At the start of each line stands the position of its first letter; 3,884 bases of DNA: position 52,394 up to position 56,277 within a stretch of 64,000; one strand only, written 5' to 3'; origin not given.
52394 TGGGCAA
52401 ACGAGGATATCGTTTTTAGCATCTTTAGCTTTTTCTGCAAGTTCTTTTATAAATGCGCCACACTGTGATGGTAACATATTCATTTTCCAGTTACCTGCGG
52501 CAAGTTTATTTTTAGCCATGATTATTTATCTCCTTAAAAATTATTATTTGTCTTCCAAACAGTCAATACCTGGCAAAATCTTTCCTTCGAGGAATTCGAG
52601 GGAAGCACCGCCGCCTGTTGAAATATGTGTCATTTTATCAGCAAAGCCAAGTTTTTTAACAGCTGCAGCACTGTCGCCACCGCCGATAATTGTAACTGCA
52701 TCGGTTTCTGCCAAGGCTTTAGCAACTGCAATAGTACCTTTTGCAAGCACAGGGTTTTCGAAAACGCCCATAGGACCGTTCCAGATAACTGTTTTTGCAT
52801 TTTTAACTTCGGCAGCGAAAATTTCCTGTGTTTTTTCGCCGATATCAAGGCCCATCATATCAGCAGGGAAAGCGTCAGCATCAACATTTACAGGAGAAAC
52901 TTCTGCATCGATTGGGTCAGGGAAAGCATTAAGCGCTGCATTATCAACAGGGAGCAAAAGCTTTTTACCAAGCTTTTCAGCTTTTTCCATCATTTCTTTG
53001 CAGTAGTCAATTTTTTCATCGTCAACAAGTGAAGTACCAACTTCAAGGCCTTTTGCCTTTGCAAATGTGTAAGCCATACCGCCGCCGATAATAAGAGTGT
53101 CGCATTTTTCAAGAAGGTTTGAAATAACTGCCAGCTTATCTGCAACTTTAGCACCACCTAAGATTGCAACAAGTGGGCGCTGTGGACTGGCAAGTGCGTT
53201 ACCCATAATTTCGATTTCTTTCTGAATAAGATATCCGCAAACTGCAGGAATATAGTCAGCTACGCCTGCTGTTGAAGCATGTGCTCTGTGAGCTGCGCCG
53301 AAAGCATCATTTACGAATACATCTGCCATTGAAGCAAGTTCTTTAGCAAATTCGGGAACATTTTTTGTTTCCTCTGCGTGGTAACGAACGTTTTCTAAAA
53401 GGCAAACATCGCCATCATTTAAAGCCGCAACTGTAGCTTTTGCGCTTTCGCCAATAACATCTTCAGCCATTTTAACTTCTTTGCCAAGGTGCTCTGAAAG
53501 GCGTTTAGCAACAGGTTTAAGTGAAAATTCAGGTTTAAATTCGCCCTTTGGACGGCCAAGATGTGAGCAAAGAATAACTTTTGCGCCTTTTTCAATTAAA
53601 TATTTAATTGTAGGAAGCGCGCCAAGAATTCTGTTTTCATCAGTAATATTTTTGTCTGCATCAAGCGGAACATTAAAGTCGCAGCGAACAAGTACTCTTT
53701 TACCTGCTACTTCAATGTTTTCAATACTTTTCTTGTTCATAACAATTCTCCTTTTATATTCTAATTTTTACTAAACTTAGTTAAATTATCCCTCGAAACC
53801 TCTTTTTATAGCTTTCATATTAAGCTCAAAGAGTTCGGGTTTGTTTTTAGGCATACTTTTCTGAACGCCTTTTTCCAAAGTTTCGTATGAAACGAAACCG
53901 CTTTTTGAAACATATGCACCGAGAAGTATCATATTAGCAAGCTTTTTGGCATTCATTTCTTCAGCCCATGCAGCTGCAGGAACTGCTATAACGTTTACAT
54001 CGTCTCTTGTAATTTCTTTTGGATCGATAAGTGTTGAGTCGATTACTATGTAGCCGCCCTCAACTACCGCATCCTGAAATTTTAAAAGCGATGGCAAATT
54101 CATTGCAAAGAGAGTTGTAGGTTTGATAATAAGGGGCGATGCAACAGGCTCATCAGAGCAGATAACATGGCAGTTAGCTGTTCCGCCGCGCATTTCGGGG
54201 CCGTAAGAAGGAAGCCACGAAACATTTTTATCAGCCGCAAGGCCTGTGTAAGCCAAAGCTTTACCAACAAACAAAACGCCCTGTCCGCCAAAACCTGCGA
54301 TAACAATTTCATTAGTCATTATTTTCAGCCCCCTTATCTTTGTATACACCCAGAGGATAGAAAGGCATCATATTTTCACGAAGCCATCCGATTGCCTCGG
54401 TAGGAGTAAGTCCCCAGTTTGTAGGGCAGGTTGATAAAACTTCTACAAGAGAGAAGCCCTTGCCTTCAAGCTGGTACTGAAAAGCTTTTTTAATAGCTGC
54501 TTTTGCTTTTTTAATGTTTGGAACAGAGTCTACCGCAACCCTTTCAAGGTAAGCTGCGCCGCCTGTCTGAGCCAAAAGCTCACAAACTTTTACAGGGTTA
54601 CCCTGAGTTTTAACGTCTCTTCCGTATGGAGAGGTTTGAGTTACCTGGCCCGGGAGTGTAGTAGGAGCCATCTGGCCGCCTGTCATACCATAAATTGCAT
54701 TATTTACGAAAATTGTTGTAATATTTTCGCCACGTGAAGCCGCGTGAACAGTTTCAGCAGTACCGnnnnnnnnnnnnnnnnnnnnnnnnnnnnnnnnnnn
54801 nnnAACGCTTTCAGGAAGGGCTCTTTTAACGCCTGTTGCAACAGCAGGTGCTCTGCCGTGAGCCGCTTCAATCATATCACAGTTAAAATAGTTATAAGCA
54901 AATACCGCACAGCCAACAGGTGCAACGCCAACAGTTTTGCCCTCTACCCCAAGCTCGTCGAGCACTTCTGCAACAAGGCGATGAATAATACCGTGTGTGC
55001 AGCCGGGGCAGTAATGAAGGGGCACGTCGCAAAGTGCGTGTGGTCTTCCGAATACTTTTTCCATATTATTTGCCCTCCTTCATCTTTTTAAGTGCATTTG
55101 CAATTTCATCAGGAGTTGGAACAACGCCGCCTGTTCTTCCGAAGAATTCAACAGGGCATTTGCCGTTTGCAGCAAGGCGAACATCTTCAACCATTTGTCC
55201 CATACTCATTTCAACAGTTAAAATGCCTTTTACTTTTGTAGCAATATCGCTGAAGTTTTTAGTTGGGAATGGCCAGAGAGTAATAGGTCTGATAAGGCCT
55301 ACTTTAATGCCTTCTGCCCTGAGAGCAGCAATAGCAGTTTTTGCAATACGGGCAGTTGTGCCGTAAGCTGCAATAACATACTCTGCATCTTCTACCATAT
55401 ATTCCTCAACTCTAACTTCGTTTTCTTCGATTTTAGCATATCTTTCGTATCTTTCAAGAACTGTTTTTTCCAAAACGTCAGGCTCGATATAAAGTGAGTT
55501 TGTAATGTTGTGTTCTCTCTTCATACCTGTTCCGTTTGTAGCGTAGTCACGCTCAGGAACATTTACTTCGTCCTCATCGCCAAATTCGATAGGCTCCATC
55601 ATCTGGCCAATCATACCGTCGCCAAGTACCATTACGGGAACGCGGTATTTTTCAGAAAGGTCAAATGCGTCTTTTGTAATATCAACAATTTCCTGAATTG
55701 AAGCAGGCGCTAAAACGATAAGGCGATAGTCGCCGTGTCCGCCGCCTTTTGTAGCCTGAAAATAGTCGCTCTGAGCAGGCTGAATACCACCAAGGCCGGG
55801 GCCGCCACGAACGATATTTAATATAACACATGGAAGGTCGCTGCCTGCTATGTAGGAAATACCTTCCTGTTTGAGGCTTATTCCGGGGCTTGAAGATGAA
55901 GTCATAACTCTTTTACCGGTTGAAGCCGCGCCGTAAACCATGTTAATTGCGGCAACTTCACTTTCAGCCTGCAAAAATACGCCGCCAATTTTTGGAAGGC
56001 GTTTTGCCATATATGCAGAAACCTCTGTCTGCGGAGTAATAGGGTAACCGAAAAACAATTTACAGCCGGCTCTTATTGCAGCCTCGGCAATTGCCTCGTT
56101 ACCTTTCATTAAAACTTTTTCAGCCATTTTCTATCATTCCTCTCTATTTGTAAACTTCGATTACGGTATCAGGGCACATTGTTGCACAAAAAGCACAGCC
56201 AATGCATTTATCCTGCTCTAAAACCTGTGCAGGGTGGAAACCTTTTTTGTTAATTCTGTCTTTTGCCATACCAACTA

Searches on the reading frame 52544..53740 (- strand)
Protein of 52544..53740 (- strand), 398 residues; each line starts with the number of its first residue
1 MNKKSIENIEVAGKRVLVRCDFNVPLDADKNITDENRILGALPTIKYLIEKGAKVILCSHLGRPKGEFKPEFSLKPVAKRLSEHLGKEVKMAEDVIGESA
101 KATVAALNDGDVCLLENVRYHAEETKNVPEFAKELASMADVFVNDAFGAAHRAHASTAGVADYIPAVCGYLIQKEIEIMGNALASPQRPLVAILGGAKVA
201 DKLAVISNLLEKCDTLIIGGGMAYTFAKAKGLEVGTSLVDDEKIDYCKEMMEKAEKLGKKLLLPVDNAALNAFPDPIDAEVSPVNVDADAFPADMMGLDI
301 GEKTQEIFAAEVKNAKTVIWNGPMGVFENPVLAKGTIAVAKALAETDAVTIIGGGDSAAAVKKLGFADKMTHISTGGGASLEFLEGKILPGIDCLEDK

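Call 39: search_protein_families(library=pfam, proteins=[window:52544-53740:-])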
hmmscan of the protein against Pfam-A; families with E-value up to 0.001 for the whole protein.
window:52544-53740:- (398 aa): 1 family
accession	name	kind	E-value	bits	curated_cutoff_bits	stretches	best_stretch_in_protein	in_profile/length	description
PF00162.24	PGK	-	6.7e-163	542.5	27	1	6-387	1-379/379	Phosphoglycerate kinase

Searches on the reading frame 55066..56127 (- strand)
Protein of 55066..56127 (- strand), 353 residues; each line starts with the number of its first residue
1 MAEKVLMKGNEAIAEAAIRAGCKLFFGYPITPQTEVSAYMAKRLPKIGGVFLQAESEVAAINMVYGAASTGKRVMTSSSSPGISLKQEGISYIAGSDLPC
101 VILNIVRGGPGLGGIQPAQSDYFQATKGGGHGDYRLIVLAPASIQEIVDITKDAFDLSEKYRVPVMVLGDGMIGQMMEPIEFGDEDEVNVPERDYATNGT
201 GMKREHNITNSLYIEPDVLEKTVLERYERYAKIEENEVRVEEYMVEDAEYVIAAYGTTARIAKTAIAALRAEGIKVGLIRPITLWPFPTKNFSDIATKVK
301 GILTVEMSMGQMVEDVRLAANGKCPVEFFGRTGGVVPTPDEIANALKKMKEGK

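Call 39: search_protein_families(library=pfam, proteins=[window:55066-56127:-])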
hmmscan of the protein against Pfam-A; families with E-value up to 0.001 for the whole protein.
window:55066-56127:- (353 aa): 3 families
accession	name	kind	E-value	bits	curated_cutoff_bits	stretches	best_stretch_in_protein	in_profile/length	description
PF01855.24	POR_N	-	1.2e-52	179.4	27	1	15-237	1-226/231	Pyruvate flavodoxin/ferredoxin oxidoreductase, thiamine diP-bdg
PF17147.9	PFOR_II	-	8e-27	94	27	1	248-342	1-102/102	Pyruvate:ferredoxin oxidoreductase core domain II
PF02780.25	Transketolase_C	-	4.5e-07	30.2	25.9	1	246-307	8-69/124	Transketolase, C-terminal domain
